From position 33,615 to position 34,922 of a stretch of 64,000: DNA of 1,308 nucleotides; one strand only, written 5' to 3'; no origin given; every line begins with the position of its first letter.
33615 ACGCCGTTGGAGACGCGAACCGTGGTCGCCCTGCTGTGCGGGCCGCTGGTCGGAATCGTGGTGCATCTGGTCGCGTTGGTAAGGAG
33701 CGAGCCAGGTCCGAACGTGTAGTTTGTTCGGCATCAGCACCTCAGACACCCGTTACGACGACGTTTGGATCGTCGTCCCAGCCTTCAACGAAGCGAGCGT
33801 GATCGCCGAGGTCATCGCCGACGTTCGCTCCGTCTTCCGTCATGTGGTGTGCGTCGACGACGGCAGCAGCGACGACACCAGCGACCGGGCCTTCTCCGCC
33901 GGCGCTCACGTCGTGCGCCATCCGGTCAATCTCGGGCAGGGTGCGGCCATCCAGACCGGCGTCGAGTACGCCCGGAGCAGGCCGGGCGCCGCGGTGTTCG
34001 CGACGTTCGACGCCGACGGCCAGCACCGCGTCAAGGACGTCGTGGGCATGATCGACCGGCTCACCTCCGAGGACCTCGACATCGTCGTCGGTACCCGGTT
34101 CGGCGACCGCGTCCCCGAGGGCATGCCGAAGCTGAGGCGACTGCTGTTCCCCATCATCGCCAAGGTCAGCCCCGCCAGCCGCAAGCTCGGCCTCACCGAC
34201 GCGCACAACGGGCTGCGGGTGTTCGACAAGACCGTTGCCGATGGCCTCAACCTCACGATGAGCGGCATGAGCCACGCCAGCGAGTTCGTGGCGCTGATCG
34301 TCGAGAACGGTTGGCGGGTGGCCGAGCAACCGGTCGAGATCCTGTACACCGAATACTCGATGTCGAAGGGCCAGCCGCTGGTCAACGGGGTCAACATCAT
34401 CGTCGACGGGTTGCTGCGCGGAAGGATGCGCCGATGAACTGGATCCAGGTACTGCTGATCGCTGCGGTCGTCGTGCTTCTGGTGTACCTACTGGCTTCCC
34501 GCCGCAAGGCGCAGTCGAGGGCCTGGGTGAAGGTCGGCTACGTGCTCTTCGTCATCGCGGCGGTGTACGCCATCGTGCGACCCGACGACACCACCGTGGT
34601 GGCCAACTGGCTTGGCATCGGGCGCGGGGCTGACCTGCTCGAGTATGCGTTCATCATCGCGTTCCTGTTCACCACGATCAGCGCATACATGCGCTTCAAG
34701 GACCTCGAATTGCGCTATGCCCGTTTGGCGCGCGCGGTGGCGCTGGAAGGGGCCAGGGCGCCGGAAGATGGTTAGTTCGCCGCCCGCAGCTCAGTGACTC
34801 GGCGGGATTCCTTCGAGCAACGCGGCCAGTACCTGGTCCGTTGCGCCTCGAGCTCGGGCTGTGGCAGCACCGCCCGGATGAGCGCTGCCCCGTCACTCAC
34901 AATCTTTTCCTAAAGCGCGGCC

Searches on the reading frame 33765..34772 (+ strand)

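Call 6: search_protein_families(library=pfam, proteins=[window:33765-34772:+], max_evalue=0.001)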
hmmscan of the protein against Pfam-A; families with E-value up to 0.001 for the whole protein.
window:33765-34772:+ (336 aa): 1 family
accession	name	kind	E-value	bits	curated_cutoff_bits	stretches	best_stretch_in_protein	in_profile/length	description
PF10066.14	DUF2304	-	1.2e-27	96.7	25.5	1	226-329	1-104/106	Uncharacterized conserved protein (DUF2304)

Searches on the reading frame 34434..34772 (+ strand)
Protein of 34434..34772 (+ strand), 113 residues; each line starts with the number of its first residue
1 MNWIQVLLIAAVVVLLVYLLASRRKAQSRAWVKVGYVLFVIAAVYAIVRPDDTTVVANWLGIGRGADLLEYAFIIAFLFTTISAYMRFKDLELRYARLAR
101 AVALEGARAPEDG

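Call 60: search_protein_families(library=pfam, proteins=[window:34434-34772:+], max_evalue=1)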
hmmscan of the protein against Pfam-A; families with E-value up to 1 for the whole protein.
window:34434-34772:+ (113 aa): 8 families
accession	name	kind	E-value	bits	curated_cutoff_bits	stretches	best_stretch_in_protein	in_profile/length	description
PF10066.14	DUF2304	-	6.9e-29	100.7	25.5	1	3-106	1-104/106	Uncharacterized conserved protein (DUF2304)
PF14325.12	DUF4383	-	0.018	15.7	27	1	9-78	53-120/125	Domain of unknown function (DUF4383)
PF12650.12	DUF3784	-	0.029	15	28.1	1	6-48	49-88/94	Domain of unknown function (DUF3784)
PF14089.11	KbaA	-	0.032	14.6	27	1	2-54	72-127/179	KinB-signalling pathway activation in sporulation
PF17159.10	MASE3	-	0.12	12.4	31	1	3-98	79-174/226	Membrane-associated sensor domain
PF14808.11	TMEM164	-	0.4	10.6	25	1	12-55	79-118/217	TMEM164 family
PF16962.11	ABC_export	-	0.42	9.5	29.7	1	4-48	157-204/531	Putative ABC exporter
PF09490.15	CbtA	-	0.46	10.7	30.7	1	3-82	147-224/239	Probable cobalt transporter subunit (CbtA)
